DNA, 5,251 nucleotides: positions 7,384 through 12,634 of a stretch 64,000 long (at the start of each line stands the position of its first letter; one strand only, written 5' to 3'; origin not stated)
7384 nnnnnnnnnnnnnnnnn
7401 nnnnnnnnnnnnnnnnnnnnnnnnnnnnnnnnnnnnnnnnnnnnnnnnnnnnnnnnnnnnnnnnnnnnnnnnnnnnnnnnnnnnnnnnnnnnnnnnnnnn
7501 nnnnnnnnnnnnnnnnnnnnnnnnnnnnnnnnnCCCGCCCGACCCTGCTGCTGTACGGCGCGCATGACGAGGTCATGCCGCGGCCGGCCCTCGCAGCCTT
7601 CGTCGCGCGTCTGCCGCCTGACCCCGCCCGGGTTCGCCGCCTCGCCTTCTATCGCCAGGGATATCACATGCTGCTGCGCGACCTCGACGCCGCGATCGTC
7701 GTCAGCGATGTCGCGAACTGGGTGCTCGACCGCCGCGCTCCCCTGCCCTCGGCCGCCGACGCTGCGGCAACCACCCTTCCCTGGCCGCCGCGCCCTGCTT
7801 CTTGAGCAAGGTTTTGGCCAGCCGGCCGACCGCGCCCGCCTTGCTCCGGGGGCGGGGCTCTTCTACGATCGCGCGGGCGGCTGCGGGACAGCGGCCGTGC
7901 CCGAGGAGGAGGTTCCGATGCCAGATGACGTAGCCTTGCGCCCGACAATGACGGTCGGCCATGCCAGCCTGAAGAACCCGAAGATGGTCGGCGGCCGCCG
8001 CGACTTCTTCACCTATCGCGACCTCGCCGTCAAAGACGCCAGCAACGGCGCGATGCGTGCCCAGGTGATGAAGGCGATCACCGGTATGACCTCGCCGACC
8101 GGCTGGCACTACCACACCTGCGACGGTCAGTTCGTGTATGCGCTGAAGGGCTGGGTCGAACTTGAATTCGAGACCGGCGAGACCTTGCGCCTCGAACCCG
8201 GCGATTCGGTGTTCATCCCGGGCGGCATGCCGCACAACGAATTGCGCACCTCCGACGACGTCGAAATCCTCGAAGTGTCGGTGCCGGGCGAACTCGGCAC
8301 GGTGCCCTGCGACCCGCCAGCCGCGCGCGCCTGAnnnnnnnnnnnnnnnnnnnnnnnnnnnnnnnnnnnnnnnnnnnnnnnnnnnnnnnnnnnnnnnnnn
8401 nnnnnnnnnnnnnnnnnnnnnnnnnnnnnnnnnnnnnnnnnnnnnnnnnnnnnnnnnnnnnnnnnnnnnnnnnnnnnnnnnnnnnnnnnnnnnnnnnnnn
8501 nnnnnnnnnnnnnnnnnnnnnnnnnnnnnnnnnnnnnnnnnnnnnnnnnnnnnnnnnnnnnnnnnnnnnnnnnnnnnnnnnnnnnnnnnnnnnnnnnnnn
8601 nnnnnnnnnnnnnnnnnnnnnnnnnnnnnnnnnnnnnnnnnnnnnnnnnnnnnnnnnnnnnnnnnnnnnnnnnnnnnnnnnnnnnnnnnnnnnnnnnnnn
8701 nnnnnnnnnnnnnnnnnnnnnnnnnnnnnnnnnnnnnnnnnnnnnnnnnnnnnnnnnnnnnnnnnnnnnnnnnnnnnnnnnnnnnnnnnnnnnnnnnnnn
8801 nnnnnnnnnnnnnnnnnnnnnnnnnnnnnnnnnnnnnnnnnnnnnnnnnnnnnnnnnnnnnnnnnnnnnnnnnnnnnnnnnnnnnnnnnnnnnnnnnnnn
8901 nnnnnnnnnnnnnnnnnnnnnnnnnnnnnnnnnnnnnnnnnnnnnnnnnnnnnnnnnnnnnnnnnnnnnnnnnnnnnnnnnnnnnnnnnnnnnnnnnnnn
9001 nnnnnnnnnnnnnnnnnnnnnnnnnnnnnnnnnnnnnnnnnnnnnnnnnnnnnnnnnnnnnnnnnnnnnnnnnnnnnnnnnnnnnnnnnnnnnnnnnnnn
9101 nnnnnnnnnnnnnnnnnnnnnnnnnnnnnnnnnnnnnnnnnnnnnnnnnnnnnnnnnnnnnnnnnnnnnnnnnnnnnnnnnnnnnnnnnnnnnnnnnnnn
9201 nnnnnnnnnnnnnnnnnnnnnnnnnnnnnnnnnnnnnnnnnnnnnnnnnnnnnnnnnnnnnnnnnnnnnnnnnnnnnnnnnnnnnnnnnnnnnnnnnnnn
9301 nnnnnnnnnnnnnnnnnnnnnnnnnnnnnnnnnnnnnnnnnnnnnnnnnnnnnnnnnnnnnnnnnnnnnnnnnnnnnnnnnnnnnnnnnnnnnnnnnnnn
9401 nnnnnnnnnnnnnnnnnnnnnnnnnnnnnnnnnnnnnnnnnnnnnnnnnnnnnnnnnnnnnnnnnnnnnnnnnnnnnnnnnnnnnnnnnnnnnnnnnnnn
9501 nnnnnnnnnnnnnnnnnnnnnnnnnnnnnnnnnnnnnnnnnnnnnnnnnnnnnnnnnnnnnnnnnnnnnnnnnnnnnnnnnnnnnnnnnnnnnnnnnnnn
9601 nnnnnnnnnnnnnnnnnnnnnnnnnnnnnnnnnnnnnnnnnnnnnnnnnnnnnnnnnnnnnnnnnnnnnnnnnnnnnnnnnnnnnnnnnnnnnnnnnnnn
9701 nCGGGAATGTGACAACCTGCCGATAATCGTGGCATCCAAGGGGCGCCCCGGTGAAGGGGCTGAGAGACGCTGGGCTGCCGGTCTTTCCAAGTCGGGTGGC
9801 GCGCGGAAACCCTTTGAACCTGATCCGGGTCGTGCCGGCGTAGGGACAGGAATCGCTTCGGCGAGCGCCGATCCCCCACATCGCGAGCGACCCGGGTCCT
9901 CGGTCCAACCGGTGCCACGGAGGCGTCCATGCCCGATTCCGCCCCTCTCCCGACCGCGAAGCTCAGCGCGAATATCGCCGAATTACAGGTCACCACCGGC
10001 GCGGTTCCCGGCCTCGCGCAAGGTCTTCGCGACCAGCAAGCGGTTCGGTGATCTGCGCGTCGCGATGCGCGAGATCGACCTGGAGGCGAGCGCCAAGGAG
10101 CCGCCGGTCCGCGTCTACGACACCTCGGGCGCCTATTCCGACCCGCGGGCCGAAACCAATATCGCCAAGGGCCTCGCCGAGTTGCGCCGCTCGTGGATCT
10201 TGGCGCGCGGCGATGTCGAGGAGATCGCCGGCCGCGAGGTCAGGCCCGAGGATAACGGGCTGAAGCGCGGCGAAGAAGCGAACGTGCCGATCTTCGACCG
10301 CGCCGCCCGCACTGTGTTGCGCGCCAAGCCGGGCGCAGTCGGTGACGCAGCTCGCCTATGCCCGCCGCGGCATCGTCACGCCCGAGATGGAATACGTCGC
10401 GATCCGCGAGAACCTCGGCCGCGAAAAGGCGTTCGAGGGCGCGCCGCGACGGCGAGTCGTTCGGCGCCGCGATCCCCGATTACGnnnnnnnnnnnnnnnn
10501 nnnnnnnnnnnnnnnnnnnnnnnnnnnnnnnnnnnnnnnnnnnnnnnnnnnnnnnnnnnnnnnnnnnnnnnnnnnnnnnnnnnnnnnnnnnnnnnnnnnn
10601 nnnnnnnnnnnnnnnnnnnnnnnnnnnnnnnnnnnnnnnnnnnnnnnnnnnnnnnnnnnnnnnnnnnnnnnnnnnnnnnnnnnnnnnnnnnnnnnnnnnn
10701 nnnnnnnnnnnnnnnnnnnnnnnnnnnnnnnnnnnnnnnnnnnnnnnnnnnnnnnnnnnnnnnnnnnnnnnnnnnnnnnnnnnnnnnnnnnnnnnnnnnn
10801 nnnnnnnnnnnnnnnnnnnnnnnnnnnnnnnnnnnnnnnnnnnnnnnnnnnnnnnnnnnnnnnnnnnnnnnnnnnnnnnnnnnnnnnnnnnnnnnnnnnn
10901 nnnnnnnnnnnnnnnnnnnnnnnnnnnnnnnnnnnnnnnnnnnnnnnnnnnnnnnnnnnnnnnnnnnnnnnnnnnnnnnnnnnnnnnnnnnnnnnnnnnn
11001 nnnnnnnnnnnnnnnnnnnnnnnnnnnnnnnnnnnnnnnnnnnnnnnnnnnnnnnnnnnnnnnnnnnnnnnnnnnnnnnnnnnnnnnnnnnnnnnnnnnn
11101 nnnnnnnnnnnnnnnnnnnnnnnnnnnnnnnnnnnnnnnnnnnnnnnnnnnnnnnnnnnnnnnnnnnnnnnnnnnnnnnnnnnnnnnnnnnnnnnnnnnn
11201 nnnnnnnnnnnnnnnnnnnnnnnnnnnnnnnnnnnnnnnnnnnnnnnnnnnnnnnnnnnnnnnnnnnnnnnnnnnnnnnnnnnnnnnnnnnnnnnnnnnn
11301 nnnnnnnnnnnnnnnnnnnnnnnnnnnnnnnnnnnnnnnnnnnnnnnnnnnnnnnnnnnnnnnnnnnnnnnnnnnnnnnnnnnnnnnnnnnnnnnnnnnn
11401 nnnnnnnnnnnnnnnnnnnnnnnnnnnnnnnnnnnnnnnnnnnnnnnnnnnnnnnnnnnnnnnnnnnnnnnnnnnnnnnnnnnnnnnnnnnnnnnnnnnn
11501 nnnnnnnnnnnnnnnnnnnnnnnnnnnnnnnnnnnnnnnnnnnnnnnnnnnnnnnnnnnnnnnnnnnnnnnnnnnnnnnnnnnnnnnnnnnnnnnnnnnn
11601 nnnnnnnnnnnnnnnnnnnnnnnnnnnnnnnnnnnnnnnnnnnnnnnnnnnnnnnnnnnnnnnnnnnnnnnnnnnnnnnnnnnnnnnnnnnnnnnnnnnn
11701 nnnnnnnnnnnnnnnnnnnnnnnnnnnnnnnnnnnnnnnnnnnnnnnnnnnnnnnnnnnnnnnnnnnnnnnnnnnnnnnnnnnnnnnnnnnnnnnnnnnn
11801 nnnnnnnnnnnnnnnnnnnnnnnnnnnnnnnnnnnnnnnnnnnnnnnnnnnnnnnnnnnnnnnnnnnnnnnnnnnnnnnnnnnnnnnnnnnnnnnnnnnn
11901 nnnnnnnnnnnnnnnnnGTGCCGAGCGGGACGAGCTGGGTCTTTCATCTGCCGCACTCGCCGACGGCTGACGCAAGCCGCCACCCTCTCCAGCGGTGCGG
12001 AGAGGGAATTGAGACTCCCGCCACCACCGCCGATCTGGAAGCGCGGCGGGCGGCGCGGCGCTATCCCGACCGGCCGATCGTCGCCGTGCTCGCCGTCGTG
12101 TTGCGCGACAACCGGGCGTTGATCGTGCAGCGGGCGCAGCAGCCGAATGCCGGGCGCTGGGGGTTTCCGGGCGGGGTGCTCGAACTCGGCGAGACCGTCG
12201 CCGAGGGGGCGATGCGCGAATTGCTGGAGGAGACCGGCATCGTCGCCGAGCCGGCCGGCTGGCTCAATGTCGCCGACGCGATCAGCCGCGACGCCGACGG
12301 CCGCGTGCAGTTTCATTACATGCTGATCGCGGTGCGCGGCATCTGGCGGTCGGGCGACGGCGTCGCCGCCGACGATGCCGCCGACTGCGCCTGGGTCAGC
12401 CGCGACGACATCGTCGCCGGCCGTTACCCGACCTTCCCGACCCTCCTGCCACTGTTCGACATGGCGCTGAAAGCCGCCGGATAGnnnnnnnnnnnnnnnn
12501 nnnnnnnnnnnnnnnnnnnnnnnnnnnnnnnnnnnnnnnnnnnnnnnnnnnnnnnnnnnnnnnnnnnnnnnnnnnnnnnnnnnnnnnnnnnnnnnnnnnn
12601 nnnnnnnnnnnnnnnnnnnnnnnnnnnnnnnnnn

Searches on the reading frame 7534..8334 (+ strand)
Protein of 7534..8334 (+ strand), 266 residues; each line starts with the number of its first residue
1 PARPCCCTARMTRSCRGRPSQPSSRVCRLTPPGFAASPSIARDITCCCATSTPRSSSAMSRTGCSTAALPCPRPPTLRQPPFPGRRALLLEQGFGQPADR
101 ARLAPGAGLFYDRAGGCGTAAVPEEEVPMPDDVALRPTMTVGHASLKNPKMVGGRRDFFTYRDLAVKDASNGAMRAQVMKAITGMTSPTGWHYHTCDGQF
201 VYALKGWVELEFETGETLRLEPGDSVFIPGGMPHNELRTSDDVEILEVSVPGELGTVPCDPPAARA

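Call 65: search_protein_families(library=pfam, proteins=[window:7534-8334:+], max_evalue=0.001)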
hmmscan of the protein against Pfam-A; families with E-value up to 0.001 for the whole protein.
window:7534-8334:+ (266 aa): 3 families
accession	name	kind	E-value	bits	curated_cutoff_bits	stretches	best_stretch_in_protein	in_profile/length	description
PF07883.17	Cupin_2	-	1.2e-10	41.4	27.2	1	189-245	11-66/70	Cupin domain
PF05899.18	Cupin_3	-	2.5e-06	27.5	23.5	1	186-232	14-60/74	EutQ-like cupin domain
PF12852.13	Cupin_6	-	0.00055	20.2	26.7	0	185-234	22-72/183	Cupin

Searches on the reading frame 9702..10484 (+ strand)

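Call 88: search_protein_families(library=pfam, proteins=[window:9702-10484:+], max_evalue=0.0001)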
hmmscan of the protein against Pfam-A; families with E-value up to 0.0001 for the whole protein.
window:9702-10484:+ (261 aa): 1 family
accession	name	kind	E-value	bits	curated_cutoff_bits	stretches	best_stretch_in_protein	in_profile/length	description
PF13667.11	ThiC-associated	-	1.1e-25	89.7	27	1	102-173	2-81/81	ThiC-associated domain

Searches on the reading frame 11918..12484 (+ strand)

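Call 97: search_protein_families(library=pfam, proteins=[window:11918-12484:+], max_evalue=0.0001)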
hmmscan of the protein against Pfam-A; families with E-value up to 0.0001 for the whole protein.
window:11918-12484:+ (188 aa): 2 families
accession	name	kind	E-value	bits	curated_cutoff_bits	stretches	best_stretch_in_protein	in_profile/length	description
PF00293.34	NUDIX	-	4.2e-20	72.6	21.1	1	54-166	3-119/134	NUDIX domain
PF14815.12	NUDIX_4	-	8.2e-05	22.8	35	0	58-165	3-98/113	NUDIX domain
